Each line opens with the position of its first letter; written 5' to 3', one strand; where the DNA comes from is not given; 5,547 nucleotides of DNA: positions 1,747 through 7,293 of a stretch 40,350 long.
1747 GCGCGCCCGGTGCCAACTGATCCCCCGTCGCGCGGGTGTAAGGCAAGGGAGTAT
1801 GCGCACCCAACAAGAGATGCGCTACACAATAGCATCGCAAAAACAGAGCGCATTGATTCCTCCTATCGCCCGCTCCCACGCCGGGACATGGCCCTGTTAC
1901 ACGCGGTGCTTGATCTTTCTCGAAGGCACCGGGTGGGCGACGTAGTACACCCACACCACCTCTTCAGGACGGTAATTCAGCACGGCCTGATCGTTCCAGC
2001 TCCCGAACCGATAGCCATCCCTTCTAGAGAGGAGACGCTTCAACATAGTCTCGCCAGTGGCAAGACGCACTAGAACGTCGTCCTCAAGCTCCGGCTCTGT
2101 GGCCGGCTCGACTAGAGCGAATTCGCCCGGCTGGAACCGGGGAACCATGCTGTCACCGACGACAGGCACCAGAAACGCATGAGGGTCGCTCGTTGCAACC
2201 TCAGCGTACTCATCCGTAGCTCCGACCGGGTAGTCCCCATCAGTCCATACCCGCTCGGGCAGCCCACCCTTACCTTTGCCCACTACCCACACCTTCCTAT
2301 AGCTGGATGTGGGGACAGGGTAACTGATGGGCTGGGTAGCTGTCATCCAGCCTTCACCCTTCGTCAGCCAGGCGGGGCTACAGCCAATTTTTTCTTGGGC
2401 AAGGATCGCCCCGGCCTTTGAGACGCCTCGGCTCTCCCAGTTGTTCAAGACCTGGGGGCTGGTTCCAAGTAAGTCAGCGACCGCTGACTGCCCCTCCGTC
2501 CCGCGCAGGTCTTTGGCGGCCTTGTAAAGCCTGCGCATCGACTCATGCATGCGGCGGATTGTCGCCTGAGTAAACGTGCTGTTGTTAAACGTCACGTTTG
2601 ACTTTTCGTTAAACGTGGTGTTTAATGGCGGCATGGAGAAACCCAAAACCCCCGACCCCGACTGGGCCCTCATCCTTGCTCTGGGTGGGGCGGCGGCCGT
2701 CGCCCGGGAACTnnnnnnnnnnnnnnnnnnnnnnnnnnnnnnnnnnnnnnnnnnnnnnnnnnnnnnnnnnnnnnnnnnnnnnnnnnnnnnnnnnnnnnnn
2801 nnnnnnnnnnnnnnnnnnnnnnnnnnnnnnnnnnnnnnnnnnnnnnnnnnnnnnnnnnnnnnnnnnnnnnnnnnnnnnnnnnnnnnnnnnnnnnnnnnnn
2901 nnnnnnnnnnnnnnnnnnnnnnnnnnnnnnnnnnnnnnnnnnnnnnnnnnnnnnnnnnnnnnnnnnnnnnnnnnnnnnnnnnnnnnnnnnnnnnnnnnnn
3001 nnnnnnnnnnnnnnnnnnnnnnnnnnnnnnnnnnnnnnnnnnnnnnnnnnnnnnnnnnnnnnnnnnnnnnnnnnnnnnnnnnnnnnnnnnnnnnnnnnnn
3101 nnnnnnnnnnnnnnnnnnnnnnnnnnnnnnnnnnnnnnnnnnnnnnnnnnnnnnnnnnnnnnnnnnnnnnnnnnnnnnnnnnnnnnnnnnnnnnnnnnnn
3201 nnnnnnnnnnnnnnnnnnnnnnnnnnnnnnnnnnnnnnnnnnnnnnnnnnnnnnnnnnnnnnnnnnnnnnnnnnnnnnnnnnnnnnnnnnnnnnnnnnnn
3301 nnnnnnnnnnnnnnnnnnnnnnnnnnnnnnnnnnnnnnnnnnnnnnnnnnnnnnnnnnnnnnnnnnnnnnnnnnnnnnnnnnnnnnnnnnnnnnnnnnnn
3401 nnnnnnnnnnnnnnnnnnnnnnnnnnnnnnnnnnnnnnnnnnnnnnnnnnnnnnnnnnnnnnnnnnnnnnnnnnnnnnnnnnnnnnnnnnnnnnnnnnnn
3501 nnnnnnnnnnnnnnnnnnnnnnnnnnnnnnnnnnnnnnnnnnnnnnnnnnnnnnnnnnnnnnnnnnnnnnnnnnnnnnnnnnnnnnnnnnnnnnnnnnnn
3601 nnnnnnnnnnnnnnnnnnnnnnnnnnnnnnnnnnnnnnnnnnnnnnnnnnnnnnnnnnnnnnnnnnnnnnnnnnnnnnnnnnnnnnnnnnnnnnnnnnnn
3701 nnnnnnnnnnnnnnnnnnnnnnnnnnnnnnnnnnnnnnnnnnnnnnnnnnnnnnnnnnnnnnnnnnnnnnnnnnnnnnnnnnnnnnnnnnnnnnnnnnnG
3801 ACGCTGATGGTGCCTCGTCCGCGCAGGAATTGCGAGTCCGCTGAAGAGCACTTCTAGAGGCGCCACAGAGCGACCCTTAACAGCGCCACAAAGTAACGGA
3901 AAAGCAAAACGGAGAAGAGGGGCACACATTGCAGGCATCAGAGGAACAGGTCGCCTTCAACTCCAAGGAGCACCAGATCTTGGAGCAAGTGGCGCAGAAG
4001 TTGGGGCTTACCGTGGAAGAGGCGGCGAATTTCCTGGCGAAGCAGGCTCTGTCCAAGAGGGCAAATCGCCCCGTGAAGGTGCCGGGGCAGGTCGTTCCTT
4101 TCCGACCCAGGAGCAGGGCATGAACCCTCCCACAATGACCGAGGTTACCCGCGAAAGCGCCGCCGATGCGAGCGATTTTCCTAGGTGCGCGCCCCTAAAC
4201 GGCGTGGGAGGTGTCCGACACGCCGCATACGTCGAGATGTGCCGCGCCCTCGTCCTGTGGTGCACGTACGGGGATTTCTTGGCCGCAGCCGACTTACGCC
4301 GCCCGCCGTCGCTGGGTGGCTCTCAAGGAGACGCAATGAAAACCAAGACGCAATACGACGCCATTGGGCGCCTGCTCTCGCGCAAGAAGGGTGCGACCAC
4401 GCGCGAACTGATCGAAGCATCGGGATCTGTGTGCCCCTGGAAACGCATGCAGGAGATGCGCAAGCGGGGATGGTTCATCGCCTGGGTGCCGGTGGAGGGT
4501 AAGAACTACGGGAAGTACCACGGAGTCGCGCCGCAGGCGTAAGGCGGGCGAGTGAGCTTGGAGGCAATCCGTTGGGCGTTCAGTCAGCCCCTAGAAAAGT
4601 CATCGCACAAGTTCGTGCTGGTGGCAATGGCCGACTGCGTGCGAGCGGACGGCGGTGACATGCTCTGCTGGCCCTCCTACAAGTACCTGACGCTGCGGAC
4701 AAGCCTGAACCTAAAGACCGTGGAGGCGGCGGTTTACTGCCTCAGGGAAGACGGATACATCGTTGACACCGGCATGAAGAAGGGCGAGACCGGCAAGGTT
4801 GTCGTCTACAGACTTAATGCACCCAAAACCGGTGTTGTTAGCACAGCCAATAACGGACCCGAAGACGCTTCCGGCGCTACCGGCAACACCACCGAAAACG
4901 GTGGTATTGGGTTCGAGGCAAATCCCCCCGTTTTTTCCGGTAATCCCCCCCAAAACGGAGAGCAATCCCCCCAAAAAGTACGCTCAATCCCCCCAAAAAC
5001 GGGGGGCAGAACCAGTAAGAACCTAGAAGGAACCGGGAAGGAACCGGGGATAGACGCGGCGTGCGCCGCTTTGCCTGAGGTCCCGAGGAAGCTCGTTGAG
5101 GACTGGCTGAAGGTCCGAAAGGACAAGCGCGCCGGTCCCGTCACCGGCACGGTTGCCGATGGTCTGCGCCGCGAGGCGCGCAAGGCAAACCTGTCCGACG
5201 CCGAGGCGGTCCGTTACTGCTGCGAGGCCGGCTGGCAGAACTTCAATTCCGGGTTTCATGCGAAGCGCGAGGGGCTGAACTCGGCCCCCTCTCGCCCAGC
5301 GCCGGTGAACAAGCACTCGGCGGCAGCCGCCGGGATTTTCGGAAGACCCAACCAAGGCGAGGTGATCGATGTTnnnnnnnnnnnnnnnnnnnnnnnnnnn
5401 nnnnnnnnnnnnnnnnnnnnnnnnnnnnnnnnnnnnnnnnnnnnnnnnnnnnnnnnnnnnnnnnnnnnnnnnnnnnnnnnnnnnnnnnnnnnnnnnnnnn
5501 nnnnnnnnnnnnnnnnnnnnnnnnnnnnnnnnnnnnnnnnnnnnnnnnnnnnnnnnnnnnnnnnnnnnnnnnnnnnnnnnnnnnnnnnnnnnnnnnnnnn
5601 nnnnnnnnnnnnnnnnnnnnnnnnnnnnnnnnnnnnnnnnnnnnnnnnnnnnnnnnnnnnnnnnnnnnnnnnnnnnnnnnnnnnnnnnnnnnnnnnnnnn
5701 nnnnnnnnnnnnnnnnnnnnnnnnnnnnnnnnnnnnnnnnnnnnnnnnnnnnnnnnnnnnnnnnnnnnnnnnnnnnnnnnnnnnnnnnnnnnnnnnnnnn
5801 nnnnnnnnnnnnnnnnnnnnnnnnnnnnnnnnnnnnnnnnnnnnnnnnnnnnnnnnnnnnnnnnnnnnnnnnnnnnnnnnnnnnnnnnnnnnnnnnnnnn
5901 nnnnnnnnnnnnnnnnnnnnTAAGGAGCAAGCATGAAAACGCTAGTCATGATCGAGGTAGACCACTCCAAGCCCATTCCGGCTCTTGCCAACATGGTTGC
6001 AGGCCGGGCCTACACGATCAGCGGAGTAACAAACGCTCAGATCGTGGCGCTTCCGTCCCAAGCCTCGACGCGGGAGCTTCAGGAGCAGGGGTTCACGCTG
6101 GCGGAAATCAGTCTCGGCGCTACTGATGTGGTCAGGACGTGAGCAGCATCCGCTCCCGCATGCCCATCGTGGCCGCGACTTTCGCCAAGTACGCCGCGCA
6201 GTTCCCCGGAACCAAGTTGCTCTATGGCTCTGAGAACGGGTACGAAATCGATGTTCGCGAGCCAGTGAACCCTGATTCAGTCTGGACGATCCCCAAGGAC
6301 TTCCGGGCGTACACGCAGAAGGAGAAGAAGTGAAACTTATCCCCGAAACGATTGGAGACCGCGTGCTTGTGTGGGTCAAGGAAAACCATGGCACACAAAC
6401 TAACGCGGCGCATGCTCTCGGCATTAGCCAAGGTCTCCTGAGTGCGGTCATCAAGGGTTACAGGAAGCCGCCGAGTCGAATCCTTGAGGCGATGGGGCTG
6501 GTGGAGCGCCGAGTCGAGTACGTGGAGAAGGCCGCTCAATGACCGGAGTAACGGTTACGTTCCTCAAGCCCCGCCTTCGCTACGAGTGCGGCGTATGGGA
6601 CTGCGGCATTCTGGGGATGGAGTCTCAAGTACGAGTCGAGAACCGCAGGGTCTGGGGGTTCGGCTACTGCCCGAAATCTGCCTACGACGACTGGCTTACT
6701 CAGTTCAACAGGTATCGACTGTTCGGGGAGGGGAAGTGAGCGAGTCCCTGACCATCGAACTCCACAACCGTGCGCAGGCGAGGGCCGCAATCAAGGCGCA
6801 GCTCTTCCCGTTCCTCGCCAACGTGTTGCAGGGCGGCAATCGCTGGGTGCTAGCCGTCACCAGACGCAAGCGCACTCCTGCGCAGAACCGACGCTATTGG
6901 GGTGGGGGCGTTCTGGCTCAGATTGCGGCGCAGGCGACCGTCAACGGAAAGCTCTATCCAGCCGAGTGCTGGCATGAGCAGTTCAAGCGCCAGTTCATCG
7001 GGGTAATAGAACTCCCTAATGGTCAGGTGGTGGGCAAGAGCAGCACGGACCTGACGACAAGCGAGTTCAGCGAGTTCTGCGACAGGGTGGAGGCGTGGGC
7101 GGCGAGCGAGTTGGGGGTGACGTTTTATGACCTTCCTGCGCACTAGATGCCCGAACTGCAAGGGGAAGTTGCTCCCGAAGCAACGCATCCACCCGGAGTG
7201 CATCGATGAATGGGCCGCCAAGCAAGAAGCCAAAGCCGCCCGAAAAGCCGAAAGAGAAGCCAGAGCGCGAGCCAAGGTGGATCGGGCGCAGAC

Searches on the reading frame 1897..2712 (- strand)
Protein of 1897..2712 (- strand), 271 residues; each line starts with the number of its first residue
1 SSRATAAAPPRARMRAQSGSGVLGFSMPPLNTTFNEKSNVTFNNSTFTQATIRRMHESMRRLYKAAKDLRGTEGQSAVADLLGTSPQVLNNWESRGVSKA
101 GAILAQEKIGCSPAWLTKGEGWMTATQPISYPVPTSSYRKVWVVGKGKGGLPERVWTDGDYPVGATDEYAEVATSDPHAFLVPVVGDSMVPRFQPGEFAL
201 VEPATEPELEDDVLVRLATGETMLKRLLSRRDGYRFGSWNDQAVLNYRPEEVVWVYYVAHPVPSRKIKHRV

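Call 45: search_protein_families(library=phrogs, proteins=[window:1897-2712:-], max_evalue=0.00001)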
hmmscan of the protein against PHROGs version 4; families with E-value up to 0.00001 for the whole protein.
window:1897-2712:- (271 aa): 3 families
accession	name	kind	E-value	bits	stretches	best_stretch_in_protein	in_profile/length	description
phrog_4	-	transcription regulation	4e-26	92.9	1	36-252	115-320/400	transcriptional repressor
phrog_18068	-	unknown function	6.3e-21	76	1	51-127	6-82/184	-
phrog_6201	-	transcription regulation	1.9e-07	32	1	178-242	27-91/121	CI-like repressor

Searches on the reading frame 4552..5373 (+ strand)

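Call 45: search_protein_families(library=phrogs, proteins=[window:4552-5373:+], max_evalue=0.00001)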
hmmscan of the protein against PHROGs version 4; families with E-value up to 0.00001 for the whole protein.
window:4552-5373:+ (274 aa): 8 families
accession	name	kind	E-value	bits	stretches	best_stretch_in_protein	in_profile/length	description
phrog_6643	-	DNA, RNA and nucleotide metabolism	8.6e-22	79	1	1-151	1-142/313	replication initiation protein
phrog_678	-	DNA, RNA and nucleotide metabolism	1.3e-20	75.3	1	3-248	61-296/346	replication initiation O-like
phrog_1032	-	DNA, RNA and nucleotide metabolism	2.3e-19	71.5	1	1-156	1-172/281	replication initiation protein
phrog_11896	-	DNA, RNA and nucleotide metabolism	4.3e-14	54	1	1-190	3-183/225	primosomal protein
phrog_391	-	DNA, RNA and nucleotide metabolism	2.3e-11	44.9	1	1-141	1-141/298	replication initiation O-like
phrog_270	-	DNA, RNA and nucleotide metabolism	1.4e-09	38.8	1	17-143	47-152/383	replication initiation protein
phrog_4617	-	DNA, RNA and nucleotide metabolism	1.1e-07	32.8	1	1-129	1-124/223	replication initiation protein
phrog_8540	-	DNA, RNA and nucleotide metabolism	2.3e-06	28.9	1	1-96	1-95/196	replication initiation O-like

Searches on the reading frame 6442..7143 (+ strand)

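Call 45: search_protein_families(library=phrogs, proteins=[window:6442-7143:+], max_evalue=0.00001)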
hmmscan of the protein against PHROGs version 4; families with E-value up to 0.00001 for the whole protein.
window:6442-7143:+ (234 aa): 1 family
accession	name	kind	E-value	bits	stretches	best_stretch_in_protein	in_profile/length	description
phrog_72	-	DNA, RNA and nucleotide metabolism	1.7e-21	78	1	101-228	8-142/161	NinB/ Orf homologous recombination mediator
